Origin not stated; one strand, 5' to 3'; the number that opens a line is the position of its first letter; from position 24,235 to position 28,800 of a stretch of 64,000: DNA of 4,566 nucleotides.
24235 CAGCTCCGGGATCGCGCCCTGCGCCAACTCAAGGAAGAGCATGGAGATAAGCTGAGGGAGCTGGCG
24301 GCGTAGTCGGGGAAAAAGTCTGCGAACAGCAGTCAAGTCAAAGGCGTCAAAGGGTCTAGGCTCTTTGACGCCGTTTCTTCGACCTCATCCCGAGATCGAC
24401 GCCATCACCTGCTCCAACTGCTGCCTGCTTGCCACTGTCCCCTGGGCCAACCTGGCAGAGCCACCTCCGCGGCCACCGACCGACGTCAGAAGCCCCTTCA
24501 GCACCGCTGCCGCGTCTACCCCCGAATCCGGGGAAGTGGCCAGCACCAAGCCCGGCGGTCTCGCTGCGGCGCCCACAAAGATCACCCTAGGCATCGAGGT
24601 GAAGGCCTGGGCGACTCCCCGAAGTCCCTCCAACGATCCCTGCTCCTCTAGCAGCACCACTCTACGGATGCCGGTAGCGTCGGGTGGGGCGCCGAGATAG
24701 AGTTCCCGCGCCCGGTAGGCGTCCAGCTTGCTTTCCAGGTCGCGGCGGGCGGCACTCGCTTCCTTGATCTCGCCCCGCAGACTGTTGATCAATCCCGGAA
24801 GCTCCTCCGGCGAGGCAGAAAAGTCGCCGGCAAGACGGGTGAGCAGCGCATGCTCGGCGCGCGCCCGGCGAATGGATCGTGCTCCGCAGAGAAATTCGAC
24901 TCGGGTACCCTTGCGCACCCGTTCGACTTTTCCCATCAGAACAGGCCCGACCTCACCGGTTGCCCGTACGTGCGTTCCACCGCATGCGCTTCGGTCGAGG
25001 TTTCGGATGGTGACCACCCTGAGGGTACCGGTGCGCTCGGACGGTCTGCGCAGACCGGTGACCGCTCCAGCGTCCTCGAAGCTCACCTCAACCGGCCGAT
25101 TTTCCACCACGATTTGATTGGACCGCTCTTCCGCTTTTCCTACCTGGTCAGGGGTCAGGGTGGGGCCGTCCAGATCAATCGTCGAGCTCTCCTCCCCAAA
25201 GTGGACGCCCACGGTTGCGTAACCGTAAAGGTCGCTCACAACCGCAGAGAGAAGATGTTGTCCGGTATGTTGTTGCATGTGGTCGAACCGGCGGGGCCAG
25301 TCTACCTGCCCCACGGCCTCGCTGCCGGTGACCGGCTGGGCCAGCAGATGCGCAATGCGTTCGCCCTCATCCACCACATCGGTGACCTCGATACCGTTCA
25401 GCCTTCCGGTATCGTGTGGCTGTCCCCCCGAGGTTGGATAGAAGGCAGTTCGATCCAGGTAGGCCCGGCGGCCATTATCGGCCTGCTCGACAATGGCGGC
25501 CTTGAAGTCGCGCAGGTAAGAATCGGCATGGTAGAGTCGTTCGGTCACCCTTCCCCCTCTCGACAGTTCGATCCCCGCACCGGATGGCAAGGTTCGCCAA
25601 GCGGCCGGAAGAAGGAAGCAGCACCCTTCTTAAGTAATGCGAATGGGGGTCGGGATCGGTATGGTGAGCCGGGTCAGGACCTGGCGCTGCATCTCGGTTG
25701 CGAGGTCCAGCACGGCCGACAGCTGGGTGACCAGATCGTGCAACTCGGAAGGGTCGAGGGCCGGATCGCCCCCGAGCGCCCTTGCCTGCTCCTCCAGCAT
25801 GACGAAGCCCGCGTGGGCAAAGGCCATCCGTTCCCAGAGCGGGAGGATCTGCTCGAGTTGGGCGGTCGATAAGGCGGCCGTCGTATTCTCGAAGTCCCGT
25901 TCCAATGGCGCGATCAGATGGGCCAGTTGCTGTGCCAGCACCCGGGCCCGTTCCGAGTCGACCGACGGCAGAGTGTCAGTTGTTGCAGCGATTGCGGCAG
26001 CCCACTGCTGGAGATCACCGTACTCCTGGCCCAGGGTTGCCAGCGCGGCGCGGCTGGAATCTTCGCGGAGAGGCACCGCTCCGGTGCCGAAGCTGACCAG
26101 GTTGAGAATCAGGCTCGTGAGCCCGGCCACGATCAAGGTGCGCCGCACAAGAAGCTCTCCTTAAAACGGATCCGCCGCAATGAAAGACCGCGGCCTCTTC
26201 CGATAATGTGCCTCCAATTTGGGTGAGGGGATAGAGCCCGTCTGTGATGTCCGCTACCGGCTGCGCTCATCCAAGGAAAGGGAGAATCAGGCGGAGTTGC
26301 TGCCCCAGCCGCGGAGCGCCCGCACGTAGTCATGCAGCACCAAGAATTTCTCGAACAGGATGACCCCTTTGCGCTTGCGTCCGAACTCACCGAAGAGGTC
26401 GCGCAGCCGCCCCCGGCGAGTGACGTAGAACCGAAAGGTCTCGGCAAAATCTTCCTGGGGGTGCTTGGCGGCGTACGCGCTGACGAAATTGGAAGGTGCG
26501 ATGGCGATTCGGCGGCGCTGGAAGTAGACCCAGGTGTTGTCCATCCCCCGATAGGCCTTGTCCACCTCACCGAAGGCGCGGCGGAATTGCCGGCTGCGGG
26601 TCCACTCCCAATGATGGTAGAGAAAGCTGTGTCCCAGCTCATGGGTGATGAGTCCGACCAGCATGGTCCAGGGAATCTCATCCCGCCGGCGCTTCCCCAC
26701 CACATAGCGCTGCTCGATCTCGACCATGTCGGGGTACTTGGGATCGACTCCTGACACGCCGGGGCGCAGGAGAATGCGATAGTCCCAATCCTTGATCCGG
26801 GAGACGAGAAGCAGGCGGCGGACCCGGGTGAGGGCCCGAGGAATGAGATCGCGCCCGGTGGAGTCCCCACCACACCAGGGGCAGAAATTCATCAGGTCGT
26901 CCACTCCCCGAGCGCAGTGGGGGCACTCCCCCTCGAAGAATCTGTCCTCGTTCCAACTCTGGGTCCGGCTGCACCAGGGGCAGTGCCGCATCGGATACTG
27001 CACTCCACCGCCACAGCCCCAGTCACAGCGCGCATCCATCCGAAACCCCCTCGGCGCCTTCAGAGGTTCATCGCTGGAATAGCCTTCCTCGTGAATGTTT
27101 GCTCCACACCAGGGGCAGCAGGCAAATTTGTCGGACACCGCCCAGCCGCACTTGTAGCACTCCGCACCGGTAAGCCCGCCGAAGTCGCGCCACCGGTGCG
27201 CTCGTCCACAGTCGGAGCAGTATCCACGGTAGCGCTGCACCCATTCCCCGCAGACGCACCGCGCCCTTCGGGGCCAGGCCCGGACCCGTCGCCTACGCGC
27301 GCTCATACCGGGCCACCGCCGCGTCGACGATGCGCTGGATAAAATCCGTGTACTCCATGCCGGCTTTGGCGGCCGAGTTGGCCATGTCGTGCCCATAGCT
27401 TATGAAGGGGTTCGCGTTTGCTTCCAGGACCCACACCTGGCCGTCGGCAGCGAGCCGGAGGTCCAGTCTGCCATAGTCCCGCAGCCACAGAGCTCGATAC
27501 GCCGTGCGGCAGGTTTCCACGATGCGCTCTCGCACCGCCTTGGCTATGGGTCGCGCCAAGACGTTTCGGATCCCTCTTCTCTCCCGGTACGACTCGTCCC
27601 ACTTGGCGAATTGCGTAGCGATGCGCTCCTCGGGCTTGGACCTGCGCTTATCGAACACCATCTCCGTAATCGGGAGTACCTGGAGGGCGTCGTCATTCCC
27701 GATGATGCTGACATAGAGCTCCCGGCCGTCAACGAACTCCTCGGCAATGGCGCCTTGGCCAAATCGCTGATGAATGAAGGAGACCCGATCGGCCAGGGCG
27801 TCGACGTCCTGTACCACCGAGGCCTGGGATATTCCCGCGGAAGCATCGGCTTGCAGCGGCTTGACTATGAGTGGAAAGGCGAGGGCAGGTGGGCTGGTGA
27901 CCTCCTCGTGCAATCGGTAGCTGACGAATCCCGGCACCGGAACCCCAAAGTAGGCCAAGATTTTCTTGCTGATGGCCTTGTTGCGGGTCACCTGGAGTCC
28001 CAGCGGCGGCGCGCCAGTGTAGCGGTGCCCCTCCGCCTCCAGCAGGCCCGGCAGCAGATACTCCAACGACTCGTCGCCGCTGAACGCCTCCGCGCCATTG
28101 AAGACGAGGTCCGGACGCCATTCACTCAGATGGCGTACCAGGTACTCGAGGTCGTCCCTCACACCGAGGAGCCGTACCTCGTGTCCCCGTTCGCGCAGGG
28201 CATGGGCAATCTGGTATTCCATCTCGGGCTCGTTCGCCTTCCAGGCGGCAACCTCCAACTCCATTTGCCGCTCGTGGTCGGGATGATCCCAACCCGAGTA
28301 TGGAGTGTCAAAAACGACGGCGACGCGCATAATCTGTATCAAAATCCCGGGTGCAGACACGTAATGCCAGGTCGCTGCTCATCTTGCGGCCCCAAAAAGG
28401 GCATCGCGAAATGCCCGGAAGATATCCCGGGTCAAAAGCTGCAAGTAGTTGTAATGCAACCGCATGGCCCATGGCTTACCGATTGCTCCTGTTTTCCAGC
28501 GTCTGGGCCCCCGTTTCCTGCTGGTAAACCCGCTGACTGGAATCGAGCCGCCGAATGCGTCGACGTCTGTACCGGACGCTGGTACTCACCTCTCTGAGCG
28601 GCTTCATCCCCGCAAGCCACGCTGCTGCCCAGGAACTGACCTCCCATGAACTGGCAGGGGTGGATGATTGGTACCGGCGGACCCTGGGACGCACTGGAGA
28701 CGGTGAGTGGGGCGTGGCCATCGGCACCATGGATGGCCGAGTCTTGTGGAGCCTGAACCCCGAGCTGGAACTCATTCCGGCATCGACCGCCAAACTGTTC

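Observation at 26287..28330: Non-canonical ATP-grasp ligase coupled to a four-zinc-ribbon HExxH peptidase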

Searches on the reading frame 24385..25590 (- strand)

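Call 3: search_protein_families(library=pfam, proteins=[window:24385-25590:-], max_evalue=0.01)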
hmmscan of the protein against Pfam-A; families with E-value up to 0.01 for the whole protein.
window:24385-25590:- (401 aa): 3 families
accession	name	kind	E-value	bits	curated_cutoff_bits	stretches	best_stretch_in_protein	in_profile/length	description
PF07973.19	tRNA_SAD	-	4.8e-09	36.5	24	1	190-230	1-41/44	Threonyl and Alanyl tRNA synthetase second additional domain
PF01411.24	tRNA-synt_2c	-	2.5e-05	23.5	30.3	1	44-85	488-533/552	tRNA synthetases class II (A)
PF02272.25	DHHA1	-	0.00022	22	25.9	1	354-397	51-94/102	DHHA1 domain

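Call 4: search_protein_families(library=ncbifam, proteins=[window:24385-25590:-], max_evalue=0.01)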
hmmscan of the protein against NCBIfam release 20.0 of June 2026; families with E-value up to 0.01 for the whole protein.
window:24385-25590:- (401 aa): 3 families
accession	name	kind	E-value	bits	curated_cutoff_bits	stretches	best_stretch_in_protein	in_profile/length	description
TIGR03683.1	A-tRNA_syn_arch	equivalog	2.7e-54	184.7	744.7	1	15-399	500-897/902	alanine--tRNA ligase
NF040865.1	a_tRNA_ed_AlaXM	equivalog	5.9e-52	176.7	300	1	16-233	1-231/234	alanyl-tRNA editing protein AlaXM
TIGR00344.1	alaS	equivalog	1.6e-36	125.9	457.05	1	33-385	472-846/847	alanine--tRNA ligase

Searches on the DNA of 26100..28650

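Call 83: search_rna_families(source=window, start=26100, end=28650, threshold=evalue, max_evalue=1)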
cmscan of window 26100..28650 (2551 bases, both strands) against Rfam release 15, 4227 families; matches with E-value up to 1: 0.
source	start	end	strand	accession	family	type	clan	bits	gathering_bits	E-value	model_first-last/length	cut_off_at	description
